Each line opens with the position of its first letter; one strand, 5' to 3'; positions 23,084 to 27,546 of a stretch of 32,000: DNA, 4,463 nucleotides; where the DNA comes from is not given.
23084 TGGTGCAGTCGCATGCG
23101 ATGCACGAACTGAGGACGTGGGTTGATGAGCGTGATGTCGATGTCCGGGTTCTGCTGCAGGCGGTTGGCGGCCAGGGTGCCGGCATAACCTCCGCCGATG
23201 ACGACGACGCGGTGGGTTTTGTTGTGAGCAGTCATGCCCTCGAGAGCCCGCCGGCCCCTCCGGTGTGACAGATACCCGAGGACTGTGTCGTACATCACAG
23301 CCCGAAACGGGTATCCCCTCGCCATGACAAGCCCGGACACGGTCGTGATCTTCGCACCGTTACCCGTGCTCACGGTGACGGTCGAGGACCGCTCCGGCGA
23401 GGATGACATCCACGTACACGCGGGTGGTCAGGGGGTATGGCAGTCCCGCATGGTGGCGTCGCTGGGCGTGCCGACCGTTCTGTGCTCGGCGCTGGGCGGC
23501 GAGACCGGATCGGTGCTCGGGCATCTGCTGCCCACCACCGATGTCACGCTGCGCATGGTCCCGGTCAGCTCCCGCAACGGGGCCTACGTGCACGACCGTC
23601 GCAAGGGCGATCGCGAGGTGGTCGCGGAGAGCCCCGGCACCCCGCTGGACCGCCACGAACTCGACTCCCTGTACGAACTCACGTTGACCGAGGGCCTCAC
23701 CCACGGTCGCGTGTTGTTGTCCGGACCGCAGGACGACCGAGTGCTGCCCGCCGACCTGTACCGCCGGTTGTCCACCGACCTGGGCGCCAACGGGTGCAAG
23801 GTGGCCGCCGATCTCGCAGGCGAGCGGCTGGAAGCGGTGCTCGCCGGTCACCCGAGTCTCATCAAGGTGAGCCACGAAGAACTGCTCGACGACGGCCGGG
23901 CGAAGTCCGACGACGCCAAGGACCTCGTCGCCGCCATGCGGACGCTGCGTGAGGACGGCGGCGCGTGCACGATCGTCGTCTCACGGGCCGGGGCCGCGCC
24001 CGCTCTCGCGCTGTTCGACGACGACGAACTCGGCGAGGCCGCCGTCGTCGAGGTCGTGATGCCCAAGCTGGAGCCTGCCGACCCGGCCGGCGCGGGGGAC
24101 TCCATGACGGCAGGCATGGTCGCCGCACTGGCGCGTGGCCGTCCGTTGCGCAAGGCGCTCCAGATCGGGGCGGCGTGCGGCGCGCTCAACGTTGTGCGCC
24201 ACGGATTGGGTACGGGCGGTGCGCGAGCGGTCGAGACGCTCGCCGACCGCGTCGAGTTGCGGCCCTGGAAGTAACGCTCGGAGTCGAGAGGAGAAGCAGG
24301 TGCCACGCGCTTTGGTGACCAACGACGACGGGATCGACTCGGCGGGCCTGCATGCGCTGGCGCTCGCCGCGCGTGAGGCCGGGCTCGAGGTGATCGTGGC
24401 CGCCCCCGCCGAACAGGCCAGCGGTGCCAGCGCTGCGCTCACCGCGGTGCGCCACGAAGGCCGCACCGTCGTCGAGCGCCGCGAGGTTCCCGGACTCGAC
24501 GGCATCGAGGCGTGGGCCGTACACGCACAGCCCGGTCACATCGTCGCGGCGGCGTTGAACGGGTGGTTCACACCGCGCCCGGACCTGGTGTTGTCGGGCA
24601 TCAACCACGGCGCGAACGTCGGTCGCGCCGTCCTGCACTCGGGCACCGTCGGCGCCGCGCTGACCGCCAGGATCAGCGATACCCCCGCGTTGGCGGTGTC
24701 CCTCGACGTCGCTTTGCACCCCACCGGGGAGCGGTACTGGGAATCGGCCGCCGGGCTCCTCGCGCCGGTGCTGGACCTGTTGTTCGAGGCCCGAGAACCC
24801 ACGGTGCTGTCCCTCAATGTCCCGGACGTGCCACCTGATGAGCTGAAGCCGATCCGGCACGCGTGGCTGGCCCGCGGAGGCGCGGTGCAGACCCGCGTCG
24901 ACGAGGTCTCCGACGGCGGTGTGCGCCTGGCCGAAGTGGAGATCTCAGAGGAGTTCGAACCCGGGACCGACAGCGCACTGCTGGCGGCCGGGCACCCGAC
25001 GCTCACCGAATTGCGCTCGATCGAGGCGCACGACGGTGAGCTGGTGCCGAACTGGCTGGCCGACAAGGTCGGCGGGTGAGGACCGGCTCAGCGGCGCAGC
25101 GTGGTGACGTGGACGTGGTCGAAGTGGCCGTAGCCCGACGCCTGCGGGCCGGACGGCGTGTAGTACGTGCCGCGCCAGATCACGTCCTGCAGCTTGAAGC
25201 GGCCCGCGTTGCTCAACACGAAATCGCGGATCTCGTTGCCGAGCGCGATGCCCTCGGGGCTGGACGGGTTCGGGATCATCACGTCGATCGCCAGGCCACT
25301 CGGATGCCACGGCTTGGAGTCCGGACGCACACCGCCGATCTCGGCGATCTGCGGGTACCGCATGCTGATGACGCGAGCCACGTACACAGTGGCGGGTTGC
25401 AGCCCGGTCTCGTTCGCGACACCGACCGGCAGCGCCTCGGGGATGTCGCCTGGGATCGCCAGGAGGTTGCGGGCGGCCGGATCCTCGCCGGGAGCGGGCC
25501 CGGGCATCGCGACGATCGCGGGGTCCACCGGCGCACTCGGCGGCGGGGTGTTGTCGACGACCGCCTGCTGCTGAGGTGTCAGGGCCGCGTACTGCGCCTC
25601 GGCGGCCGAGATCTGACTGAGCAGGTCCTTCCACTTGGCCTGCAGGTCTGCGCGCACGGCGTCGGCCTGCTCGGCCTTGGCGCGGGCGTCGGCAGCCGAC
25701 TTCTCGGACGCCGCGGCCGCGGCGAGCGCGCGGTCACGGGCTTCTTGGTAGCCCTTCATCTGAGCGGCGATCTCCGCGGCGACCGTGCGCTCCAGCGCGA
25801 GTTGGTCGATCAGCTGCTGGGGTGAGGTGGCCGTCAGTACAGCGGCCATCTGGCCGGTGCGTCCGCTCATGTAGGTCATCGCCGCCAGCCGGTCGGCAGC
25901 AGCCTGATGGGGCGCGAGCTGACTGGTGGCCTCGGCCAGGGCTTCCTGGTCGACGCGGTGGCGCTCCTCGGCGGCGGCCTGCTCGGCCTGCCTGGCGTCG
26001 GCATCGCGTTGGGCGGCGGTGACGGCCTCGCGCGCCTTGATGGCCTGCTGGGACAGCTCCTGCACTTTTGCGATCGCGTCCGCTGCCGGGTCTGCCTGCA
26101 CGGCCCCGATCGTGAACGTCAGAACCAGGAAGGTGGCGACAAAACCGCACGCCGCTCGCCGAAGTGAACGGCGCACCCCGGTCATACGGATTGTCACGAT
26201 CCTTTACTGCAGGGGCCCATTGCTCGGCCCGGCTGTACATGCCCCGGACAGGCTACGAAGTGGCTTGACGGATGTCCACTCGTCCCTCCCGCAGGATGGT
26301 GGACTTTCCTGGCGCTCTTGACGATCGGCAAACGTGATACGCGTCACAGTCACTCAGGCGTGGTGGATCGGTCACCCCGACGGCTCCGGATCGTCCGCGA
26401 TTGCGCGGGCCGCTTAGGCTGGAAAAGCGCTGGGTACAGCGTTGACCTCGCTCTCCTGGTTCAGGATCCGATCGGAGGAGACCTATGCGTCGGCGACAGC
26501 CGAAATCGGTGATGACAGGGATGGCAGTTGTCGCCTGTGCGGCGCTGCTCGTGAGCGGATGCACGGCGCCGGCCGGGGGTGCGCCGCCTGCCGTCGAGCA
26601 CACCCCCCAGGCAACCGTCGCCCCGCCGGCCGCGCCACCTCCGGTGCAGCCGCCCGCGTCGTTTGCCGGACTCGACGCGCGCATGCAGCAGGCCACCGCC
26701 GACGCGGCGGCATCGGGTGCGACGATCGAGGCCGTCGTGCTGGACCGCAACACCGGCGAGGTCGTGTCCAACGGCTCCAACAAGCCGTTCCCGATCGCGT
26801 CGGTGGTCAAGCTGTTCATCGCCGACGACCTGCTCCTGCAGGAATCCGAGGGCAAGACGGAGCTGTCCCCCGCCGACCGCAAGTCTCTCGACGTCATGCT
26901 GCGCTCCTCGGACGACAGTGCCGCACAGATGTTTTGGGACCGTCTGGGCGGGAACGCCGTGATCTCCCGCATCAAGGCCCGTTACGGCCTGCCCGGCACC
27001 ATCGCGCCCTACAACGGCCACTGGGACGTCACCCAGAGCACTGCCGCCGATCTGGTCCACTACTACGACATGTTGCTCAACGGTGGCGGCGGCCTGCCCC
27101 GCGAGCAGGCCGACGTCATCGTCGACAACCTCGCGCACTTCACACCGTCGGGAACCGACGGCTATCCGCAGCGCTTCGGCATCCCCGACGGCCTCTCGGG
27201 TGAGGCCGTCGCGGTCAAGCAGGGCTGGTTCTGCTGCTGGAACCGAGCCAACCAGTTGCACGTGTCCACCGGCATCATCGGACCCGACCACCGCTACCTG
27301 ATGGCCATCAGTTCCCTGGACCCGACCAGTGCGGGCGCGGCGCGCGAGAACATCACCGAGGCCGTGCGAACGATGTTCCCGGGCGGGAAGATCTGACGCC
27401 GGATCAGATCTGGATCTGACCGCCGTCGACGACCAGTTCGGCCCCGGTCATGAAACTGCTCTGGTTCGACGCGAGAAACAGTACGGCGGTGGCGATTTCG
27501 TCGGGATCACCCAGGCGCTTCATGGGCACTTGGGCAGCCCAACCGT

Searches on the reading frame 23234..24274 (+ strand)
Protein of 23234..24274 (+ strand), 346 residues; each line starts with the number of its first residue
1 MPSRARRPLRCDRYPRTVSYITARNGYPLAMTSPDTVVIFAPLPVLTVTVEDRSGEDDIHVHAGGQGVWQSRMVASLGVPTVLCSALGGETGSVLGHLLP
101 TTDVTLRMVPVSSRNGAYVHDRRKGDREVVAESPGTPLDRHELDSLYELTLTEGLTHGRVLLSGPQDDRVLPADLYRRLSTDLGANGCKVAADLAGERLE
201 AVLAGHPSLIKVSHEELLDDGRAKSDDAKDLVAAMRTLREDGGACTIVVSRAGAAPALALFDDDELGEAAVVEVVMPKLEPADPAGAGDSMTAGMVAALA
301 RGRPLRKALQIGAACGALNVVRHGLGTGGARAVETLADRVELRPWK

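Call 15: search_protein_families(library=pfam, proteins=[window:23234-24274:+], max_evalue=0.0001)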
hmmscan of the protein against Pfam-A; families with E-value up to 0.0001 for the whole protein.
window:23234-24274:+ (346 aa): 1 family
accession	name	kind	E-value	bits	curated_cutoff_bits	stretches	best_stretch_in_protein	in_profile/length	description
PF00294.29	PfkB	-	1.1e-25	91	25.8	1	56-327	28-297/302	pfkB family carbohydrate kinase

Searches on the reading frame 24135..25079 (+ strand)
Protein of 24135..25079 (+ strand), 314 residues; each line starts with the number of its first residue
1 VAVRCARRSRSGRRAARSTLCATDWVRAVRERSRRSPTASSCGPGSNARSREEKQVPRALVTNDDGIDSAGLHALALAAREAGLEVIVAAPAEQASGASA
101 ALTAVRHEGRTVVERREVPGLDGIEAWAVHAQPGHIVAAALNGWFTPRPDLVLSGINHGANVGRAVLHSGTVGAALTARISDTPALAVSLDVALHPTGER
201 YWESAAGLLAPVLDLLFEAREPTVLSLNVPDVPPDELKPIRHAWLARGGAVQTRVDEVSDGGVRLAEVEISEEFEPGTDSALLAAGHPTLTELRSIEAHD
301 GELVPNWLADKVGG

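Call 15: search_protein_families(library=pfam, proteins=[window:24135-25079:+], max_evalue=0.0001)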
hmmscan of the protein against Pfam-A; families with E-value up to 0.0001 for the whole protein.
window:24135-25079:+ (314 aa): 1 family
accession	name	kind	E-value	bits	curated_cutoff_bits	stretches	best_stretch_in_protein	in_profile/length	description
PF01975.23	SurE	-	1.2e-44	152.8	22.1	1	60-243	2-180/189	Survival protein SurE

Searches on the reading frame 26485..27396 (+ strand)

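Call 15: search_protein_families(library=pfam, proteins=[window:26485-27396:+], max_evalue=0.0001)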
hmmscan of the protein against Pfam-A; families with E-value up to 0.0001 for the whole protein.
window:26485-27396:+ (303 aa): 1 family
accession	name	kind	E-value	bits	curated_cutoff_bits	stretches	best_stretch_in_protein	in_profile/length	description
PF13354.11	Beta-lactamase2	-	1.7e-12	47.6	22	1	135-275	79-212/214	Beta-lactamase enzyme family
